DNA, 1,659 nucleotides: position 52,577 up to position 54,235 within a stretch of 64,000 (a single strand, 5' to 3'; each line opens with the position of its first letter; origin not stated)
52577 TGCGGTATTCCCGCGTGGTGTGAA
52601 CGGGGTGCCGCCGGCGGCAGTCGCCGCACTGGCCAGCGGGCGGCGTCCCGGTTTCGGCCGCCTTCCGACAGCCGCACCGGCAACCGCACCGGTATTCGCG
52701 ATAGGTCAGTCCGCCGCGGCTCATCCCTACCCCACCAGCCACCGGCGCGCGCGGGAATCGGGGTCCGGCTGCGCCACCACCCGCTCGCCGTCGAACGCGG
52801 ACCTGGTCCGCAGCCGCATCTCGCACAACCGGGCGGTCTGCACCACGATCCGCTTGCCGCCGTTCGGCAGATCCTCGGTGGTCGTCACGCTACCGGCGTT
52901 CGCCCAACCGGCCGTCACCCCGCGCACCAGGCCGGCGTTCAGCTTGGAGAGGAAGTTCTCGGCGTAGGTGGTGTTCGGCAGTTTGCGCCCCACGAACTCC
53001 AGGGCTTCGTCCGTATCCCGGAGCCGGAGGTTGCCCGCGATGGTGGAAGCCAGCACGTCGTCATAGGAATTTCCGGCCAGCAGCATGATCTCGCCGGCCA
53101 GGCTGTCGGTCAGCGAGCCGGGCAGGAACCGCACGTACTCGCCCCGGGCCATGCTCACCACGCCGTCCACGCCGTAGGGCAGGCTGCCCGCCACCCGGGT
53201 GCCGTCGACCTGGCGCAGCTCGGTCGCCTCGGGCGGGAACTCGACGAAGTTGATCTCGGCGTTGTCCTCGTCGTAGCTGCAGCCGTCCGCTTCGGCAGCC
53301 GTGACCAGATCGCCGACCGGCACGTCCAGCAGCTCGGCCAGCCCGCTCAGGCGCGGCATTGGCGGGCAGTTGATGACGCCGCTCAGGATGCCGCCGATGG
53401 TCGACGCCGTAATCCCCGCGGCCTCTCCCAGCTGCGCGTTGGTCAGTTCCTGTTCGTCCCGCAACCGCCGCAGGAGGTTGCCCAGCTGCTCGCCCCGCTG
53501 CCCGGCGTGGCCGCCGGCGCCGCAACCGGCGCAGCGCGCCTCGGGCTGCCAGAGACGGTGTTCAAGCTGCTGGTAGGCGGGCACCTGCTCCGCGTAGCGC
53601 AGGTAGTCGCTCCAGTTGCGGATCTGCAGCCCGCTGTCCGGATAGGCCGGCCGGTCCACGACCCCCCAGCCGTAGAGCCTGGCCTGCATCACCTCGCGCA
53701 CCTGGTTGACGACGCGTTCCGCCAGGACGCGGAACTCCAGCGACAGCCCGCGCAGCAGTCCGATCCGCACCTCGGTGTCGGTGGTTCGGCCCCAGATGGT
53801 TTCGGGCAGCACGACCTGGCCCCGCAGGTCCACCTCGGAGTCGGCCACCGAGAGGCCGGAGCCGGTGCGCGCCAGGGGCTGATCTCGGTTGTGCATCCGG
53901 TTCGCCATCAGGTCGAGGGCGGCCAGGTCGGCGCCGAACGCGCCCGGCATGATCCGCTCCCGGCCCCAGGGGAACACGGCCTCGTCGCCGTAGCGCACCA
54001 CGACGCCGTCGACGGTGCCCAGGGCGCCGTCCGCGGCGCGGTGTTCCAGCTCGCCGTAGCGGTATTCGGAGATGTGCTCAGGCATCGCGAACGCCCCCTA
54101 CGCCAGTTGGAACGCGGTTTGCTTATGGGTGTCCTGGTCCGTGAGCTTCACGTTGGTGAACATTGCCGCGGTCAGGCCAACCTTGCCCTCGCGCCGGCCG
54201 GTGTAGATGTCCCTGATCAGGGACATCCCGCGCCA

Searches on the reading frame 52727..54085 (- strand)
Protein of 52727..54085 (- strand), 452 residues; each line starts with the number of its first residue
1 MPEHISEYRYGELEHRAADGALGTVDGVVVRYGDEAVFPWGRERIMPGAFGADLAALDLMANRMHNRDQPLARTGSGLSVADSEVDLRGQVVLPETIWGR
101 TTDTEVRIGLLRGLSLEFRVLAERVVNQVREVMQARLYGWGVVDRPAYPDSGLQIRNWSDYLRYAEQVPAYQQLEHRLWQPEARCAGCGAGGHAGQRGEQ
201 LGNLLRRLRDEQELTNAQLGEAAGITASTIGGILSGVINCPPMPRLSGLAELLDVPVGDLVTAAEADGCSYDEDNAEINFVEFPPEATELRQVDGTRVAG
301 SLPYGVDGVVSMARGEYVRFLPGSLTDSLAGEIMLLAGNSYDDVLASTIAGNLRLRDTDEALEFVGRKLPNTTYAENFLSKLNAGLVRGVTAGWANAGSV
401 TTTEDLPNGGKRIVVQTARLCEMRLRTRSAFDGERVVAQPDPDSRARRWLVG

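Call 32: search_protein_families(library=pfam, proteins=[window:52727-54085:-], max_evalue=0.001)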
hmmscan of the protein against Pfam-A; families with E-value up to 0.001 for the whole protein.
window:52727-54085:- (452 aa): 5 families
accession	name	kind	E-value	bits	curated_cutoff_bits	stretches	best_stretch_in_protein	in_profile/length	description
PF04586.22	Peptidase_S78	-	1.9e-22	80.6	21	2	13-155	3-154/165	Caudovirus prohead serine protease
PF13560.12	HTH_31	-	4.9e-10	40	27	1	200-259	1-59/64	Helix-turn-helix domain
PF01381.28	HTH_3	-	2.8e-09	37.3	23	1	205-260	1-55/55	Helix-turn-helix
PF13443.12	HTH_26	-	0.00011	22.8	22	1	205-262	2-59/63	Cro/C1-type HTH DNA-binding domain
PF12844.13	HTH_19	-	0.00022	21.5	30.2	1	202-263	1-61/64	Helix-turn-helix domain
